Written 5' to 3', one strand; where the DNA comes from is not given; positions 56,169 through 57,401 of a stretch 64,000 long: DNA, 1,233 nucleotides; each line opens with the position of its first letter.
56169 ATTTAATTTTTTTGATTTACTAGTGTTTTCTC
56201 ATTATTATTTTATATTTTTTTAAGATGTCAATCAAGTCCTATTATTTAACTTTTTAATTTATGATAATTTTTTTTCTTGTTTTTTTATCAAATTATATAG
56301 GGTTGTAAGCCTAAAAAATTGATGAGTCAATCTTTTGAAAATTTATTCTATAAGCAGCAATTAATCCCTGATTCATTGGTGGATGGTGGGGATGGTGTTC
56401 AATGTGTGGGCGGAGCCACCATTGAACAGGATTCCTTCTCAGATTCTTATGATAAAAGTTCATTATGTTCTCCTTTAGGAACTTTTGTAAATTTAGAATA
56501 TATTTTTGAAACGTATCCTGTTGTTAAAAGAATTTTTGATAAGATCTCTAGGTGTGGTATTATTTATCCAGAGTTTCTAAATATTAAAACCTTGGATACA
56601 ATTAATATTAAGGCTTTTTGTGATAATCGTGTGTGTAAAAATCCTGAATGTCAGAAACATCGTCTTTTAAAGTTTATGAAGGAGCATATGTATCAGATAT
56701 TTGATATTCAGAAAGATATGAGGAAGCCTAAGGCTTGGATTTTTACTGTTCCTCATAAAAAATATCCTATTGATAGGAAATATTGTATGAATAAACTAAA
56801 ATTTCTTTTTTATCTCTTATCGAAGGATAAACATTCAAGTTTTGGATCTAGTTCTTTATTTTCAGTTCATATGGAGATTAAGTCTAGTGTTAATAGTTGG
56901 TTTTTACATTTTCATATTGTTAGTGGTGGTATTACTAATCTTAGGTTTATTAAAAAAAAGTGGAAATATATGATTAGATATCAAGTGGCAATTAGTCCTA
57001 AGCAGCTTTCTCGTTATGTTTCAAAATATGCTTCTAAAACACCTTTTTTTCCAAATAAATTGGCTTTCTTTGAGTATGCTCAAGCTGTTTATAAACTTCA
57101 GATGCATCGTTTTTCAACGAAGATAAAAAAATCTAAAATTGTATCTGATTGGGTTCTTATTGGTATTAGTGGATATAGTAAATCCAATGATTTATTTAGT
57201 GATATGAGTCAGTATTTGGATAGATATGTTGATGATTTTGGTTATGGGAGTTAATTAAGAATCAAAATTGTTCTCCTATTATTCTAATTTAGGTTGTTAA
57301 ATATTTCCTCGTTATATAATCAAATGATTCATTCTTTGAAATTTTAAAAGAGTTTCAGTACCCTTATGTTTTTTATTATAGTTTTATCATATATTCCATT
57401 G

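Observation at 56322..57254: phiX174 gpA-like two-tyrosine HUH Rep with a zinc finger embedded in chromosomal context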

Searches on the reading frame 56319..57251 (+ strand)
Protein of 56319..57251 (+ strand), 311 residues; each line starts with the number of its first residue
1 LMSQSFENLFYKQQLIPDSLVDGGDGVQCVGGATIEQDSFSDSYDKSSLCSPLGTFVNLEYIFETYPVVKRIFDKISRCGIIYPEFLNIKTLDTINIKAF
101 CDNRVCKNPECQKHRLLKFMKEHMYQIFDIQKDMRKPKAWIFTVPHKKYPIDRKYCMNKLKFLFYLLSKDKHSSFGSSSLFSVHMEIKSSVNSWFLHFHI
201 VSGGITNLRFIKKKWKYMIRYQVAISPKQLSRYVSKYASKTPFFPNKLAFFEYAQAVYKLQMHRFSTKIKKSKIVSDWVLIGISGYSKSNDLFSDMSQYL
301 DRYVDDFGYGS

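Call 3: search_protein_families(library=pfam, proteins=[window:56319-57251:+], max_evalue=10)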
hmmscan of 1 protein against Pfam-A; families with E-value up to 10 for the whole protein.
window:56319-57251:+ (311 aa): 1 family
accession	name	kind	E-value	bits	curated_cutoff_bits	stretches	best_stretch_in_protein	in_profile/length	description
PF23343.2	REP_ORF2-G2P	-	0.12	13.1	27.8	1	157-241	20-98/99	Replication-associated protein ORF2/G2P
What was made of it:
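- On Rep_1 (PF01446) / REP_ORF2-G2P (PF23343): The window protein scores 13.1 bits against 27.8 for PF23343 and has no PF01446 hit (call 3).
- On IS91/ISCR rolling-circle transposons: The window protein itself has no hit (call 3).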

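Call 4: search_protein_families(library=phrogs, proteins=[window:56319-57251:+], max_evalue=10)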
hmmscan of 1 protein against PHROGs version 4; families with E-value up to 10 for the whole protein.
window:56319-57251:+ (311 aa): 2 families
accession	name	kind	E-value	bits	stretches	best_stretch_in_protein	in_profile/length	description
phrog_10864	-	unknown function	0.066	14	1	85-107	23-47/50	-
phrog_35481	-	unknown function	0.26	12.3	1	85-139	10-64/143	-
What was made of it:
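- PHROGs gives nothing meaningful (call 4).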

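Call 5: search_protein_families(library=ncbifam, proteins=[window:56319-57251:+], max_evalue=10)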
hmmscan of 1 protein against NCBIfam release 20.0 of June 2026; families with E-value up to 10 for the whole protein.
window:56319-57251:+ (311 aa): 0 families

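Call 6: search_solved_structures(query=window:56319-57251:+, max_evalue=10)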
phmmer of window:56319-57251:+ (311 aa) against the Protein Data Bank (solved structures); distinct sequences matched with E-value up to 10: 0.

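Call 7: find_homologous_proteins(query=window:56319-57251:+, max_evalue=0.01)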
Query window:56319-57251:+ (311 aa): 76 proteins with E <= 0.01 among 409 candidates.
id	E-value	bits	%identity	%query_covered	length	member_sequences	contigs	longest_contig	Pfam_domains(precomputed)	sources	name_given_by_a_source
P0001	1.4e-208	709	100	100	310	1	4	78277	-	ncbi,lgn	-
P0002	1.4e-156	539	86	86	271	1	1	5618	-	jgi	jgi:hypothetical protein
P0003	2.9e-139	482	77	85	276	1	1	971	-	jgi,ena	-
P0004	5.5e-133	461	73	87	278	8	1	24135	-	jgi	jgi:hypothetical protein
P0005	5.9e-97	343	80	60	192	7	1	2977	-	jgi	-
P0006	1.5e-87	312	52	89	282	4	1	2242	-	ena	-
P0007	1.8e-86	308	51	86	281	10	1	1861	-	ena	-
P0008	1.4e-85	305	51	85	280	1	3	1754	-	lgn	-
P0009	1.0e-84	303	49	93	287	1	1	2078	-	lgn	-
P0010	3.2e-84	301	50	86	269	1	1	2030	-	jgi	jgi:hypothetical protein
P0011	7.6e-84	300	52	85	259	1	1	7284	-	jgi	jgi:hypothetical protein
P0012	4.7e-82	294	51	86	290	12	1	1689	-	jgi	-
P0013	2.4e-81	291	51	87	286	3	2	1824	-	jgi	-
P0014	1.3e-80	289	48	84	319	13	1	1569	-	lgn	-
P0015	2.7e-80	288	50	85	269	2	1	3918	-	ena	-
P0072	1.4e-30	125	40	65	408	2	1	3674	PF14319.12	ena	-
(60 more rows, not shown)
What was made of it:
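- On IS91/ISCR rolling-circle transposons: P0072 carries a precomputed annotation (call 7).
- Checked: Gene callers used the ATG, giving 310 aa (P0001, call 7).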

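Call 11: find_encoding_contigs(protein=P0001, flank=10000, max_places=6)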
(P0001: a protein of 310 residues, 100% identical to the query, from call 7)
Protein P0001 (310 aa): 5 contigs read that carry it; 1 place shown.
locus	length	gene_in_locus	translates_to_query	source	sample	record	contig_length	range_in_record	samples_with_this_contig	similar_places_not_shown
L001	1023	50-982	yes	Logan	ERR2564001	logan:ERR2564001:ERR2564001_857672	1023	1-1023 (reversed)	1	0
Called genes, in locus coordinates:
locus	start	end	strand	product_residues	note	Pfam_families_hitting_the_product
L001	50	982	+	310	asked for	-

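Call 12: find_encoding_contigs(protein=P0004, flank=10000, max_places=4)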
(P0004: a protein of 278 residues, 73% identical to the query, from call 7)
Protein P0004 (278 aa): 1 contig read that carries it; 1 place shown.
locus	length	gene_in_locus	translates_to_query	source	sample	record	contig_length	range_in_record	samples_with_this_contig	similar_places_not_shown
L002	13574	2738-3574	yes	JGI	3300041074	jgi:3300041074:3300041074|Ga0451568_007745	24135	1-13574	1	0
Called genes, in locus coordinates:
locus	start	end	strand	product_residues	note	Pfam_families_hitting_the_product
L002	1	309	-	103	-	?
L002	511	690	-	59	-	-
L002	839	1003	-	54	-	PF23477:zf_Tbcl_2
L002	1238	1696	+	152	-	PF00352:TBP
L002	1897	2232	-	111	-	PF01918:Alba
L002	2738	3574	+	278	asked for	-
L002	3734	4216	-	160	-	-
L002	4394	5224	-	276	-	-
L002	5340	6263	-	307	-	PF04055:Radical_SAM (weak), PF13186:SPASM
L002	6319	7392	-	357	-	PF07143:AttH (faint), PF23213: (weak)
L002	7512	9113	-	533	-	PF00801:PKD (weak), PF18911:PKD_4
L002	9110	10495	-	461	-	PF17957:Big_7 (faint)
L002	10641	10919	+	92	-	-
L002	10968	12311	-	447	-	PF00589:Phage_integrase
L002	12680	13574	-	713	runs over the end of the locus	PF00082:Peptidase_S8, PF18911:PKD_4 (weak)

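Call 13: find_related_loci(query=A1, collection=genome_contigs, flank=10000)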
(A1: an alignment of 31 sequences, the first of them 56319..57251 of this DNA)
Query A1 (311 aa) in genome_contigs; peptide patterns used: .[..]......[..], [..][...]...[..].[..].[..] (x = any residue, [..] = any of these).
36 stretches matched a pattern; 3 encode a relative of the query (tblastn E <= 1e-3); 3 distinct loci.
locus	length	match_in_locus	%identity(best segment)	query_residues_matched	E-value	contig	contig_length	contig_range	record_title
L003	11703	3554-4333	40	35-303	1e-52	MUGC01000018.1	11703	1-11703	MAG: Thermoplasmata archaeon M9B1D M9B1D_scaffold_215, whole genome shotgun sequence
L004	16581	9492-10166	36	72-267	3e-40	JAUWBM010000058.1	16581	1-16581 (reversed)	MAG: Thermoplasmatota archaeon isolate CSMAG_1320 CSMAG_1320_k141_637605_length_16581_cov_16.3864, whole genome shotgun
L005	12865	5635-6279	35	71-307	4e-34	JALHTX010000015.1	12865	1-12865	MAG: Thermoplasmatota archaeon isolate PFL35 seq_115647, whole genome shotgun sequence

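Call 14: find_related_loci(query=A1, collection=viral_contigs, flank=10000)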
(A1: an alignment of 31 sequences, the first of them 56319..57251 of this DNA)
Query A1 (311 aa) in viral_contigs; peptide patterns used: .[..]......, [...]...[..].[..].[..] (x = any residue, [..] = any of these).
18 stretches matched a pattern, but none encodes a relative of the query by tblastn (E <= 1e-3).
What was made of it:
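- Tried and rejected: IMG/VR had no relative (call 14).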

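Call 15: find_related_loci(query=A1, collection=metagenome_contigs, flank=10000)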
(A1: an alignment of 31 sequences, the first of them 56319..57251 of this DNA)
Query A1 (311 aa) in metagenome_contigs; peptide patterns used: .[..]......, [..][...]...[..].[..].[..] (x = any residue, [..] = any of these).
391 stretches matched a pattern; 48 encode a relative of the query (tblastn E <= 1e-3); 48 distinct loci.
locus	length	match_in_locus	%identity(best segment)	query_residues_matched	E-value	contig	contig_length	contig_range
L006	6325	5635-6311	80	47-271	4e-110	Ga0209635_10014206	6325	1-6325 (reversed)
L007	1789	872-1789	49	9-311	9e-99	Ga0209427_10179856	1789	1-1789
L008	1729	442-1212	51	49-310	8e-93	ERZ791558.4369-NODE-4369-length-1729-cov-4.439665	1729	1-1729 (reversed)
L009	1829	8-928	44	1-310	3e-92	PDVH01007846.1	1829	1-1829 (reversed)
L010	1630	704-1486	52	45-311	2e-91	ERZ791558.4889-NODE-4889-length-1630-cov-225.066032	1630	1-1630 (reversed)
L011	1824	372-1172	51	41-311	2e-90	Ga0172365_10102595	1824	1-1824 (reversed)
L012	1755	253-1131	46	15-311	1e-90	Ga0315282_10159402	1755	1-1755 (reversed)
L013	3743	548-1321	50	48-311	5e-86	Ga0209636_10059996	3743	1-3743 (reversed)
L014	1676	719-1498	47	46-311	8e-87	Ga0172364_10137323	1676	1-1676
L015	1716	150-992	47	28-310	3e-86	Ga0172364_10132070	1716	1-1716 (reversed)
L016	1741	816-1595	48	46-311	3e-86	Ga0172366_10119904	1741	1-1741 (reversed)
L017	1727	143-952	47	37-310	9e-84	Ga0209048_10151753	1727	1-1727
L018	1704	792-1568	50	47-311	2e-83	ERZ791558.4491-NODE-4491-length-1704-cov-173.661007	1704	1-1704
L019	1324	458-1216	50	49-307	1e-84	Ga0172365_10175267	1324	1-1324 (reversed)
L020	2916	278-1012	45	65-311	2e-73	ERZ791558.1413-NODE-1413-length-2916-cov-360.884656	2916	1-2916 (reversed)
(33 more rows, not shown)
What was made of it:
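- Coverage reaches 1601x in one sample (call 15).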

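Call 20: search_solved_structures(query=A2, max_evalue=10, show_alignments=3)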
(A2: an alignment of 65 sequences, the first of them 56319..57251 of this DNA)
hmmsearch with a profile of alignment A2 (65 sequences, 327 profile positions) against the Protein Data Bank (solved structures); distinct sequences matched with E-value up to 10: 2.
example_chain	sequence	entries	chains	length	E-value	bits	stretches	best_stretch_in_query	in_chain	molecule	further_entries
1h8m_A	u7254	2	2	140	1.6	11.2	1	181-206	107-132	SYNAPTOBREVIN HOMOLOG 1 | YKT6P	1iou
3bw6_A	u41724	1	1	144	1.7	11.2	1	181-206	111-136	Synaptobrevin homolog YKT6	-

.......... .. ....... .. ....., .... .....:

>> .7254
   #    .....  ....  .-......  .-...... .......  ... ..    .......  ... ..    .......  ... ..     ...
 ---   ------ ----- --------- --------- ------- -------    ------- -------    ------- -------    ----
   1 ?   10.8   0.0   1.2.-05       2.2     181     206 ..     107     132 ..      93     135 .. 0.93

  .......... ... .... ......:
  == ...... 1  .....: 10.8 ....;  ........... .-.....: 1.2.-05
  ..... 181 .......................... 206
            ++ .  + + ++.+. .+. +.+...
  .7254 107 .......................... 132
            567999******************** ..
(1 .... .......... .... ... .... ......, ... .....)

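Call 21: search_protein_families(library=pfam, alignment_id=A2, max_evalue=1)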
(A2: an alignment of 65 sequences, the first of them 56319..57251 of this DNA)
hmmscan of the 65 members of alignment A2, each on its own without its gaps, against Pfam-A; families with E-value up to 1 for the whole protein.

A. member 1, window:56319-57251:+ (311 aa): 1 family
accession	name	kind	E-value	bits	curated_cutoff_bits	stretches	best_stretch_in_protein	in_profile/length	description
PF23343.2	REP_ORF2-G2P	-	0.12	13.1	27.8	1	157-241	20-98/99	Replication-associated protein ORF2/G2P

B. families by the number of members that match (of 65 scanned): 39 families (the first 25 are shown)
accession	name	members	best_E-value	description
PF23343.2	REP_ORF2-G2P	16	0.0048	Replication-associated protein ORF2/G2P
PF14319.11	Zn_Tnp_IS91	7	2.4e-05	Transposase zinc-binding domain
PF16558.10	AZUL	7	0.022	Amino-terminal Zinc-binding domain of ubiquitin ligase E3A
PF01446.23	Rep_1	5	0.00086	Replication protein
PF07535.18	zf-DBF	2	0.07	DBF zinc finger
PF23895.1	Phage_zn_bind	2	0.083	Phage zinc binding domain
PF22606.2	Cdc6-ORC-like_ATPase_lid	2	0.14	Cdc6/ORC-like, ATPase lid domain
PF21803.3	Nab2-zf4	2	0.18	Nab2-type CCCH zinc finger 4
PF23176.1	bHLH_LHW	1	0.0074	Transcription factor LHW bHLH domain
PF10017.15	Methyltransf_33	1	0.013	Histidine-specific methyltransferase, SAM-dependent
PF05595.16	DUF771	1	0.017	Domain of unknown function (DUF771)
PF17207.9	MCM_OB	1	0.018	MCM OB domain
PF05248.17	Adeno_E3A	1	0.021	Adenovirus E3A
PF19044.6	P-loop_TraG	1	0.029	TraG P-loop domain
PF14205.11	Cys_rich_KTR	1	0.029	Cysteine-rich KTR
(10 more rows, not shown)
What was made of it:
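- On IS91/ISCR rolling-circle transposons: 7 of 65 members hit, best E 2.4e-5 (call 21).
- Sub-threshold Pfam hits recur across the family: REP_ORF2-G2P in 16/65 members, Zn_Tnp_IS91 in 7/65, Rep_1 in 5/65 (call 21).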

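Call 25: predict_structure(alignment_id=A2)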
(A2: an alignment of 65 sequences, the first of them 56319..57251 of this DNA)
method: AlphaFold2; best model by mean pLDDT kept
length: 311 residues; sequences in the alignment: 65
mean_pLDDT: 84.8   pTM: 0.77
mean pLDDT of the five models: 84.8, 84.6, 84.1, 83.3, 83.2
residues with pLDDT >= 90: 215; 70-90: 33; 50-70: 15; < 50: 48
segments of 3 or more residues with pLDDT < 50: 1-43
pLDDT, mean of each block of 10 residues (from residue 1): 44 44 42 44 49 57 88 94 98 98 94 95 95 96 98 98 98 97 97 98 98 98 90 91 92 96 95 92 91 90 78 44
secondary structure, 60 per line:
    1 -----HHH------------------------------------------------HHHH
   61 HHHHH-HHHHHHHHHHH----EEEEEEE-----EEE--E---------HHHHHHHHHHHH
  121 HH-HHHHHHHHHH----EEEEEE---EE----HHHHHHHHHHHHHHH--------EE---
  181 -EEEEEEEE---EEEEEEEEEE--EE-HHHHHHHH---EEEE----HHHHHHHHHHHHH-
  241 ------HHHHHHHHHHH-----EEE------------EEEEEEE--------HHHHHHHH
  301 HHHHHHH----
elements in order: H57-65 H67-77 E82-88 E94-96 H109-122 H124-133 E138-143 H153-167 E182-189 E193-202 H208-215 E219-222 H227-239 H247-257 E263-265 E278-284 H293-307
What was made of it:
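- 56730..56753 (+): Motif I (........). It lies on strand 138-143 of the model (call 25).
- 57015..57038 (+): Motif III, Y-x3-Y (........; Y233 and Y237), the putative catalytic tyrosines. They lie on helix 227-239 (call 25).
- Structure: the model has pLDDT 84.8 with HUH on a strand and the tyrosines on a helix (call 25).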

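Call 29: find_encoding_contigs(protein=P0002, flank=10000, max_places=3)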
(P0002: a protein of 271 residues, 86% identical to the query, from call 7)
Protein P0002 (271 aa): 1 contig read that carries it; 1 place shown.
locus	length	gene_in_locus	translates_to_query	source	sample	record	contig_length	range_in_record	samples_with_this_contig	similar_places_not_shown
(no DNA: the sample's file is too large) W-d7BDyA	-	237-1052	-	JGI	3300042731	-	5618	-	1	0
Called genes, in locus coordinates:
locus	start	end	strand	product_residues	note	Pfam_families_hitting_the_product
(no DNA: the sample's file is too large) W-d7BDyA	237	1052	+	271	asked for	-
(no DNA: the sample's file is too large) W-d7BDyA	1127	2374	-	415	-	PF14269:Arylsulfotran_2 (faint), PF13360:PQQ_2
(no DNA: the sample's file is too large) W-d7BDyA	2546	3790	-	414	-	PF05935:Arylsulfotrans (faint), PF13360:PQQ_2 (faint), PF14269:Arylsulfotran_2 (faint), PF00801:PKD (faint)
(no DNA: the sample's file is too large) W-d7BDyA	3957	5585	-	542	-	PF13360:PQQ_2, PF13570:Beta-prop_ACSF4, PF13360:PQQ_2, PF13570:Beta-prop_ACSF4 (weak)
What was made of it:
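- Mobility: Rep homologues of 73-86% identity have different neighbours (calls 12, 29).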

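Call 31: fold_search(model_id=the predicted structure, library=pdb)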
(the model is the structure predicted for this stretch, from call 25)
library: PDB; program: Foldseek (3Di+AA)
matches with E <= 10: 630; with E <= 0.001: 0
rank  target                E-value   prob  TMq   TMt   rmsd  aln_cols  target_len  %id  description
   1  2x3g                  2.1e-02  0.96  0.23  0.47   4.7       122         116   14  Crystal Structure of the hypothetical protein ORF119 from Sulfolobus islandicus rod-shaped virus 1 (released 2010-07-21)
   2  1pbu_MODEL_1_A        3.3e-02  0.57  0.21  0.33   8.9       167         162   10  Solution structure of the C-terminal domain of the human eEF1Bgamma subunit (released 2003-07-15)
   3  9a9s_A                3.7e-02  0.63  0.22  0.17  24.3       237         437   13  Human elongation factor 1  complex (released 2025-07-30)
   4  5xor_B                7.0e-02  0.75  0.19  0.44   5.1       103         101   16  Crystal structure of N-terminal replicase protein of porcine circovirus type 2 (released 2018-07-04)
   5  6h8o_A                7.0e-02  0.69  0.18  0.42   5.7       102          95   16  Crystal structure of the Master-Rep protein nuclease domain from the Faba Bean Necrotic Yellows Virus (released 2018-08-22)
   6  6wi5_A                8.8e-02  0.84  0.19  0.52   4.6       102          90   15  De novo designed protein Foldit4 (released 2020-04-22)
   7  5xor_C                1.2e-01  0.54  0.18  0.40   5.1       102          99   16  Crystal structure of N-terminal replicase protein of porcine circovirus type 2 (released 2018-07-04)
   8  8h56_A                1.3e-01  0.54  0.19  0.32   5.7       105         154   18  Crystal structure of Rep' of porcine circovirus type 2 (released 2023-05-24)
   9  9yfl_A                1.5e-01  0.16  0.16  0.15  16.6       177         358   10  insect H/ACA snoRNP class I (released 2025-12-10)
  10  7kij_C                1.6e-01  0.72  0.20  0.49   5.2       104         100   12  Muscovy duck circovirus Rep domain complexed with a single-stranded DNA 10-mer comprising the cleavage site (released 2021-11-17)
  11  9yfo_A                1.6e-01  0.15  0.16  0.15  14.8       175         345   10  insect H/ACA snoRNP class IV (released 2025-12-10)
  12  9yfn_A                1.7e-01  0.13  0.16  0.15  16.4       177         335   11  insect H/ACA snoRNP class III (released 2025-12-10)
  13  3wrn                  1.7e-01  0.12  0.17  0.20  16.9       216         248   10  Minute virus of mice non-structural protein-1N-terminal nuclease domain reveals a unique Zn2+ coordination in the active (released 2015-01-21)
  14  6l7x                  1.7e-01  0.03  0.09  0.12  19.6       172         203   12  Crystal structure of Cet1 from Trypanosoma cruzi in complex with #951 ligand (released 2020-06-03)
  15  6xb8_C                1.8e-01  0.47  0.18  0.26   6.8       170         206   10  Adeno-Associated Virus Origin Binding Domain in complex with ssDNA (released 2020-12-09)
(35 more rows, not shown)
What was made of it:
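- On HUH endonuclease superfamily (Rep class): The top-ranked hits include SIRV1 ORF119 (E 0.02, probability 0.96), circovirus, nanovirus and geminivirus Reps, AAV Rep and Helitron (call 31).
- PDB hits are weak but rich in HUH nucleases (call 31). The Foldseek match to solved HUH structures is weak (best E 0.02, call 31).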

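Call 33: search_protein_representatives(alignment_id=A2)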
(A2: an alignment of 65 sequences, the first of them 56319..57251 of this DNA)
Query: 65 sequences, 327 profile positions. Proteins with E-value up to 0.001 (for the whole library): 100; up to 1e-10: 88; up to 1e-30: 78. The best 100 are listed.
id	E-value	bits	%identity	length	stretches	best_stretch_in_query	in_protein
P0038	9.7e-109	380.1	-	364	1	6-301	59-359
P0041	1.7e-104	366.2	-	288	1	15-275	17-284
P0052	1.3e-103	363.2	-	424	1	14-303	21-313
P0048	2.2e-102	359.2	-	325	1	28-287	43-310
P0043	4.4e-101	354.9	-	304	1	37-324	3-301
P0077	9.3e-100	350.6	-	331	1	14-300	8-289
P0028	9.9e-100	350.5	-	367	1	14-274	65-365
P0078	1.9e-97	343.0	-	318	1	22-274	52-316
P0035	2.5e-96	339.3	-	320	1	17-275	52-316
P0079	1.3e-95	337.0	-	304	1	16-295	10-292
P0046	4.7e-95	335.1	-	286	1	15-276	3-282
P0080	7.9e-95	334.3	-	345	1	22-298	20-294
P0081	2.3e-94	332.8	-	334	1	9-244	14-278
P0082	2.4e-94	332.8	-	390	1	9-297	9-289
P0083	4.3e-94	331.9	-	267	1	16-275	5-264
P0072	7.1e-78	278.6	-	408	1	29-275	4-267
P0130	6.3e-45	170.3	-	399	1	43-243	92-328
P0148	2.5e-07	46.8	-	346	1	39-215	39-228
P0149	8.3e-06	41.8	-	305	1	36-242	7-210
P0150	1.0e-05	41.5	-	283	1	34-230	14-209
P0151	1.8e-05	40.7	-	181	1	103-231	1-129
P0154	1.9e-04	37.3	-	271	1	40-192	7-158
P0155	2.8e-04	36.8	-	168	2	180-210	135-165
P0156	4.6e-04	36.0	-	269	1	35-220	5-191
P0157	8.5e-04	35.2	-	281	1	25-230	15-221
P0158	9.1e-04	35.1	-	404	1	40-224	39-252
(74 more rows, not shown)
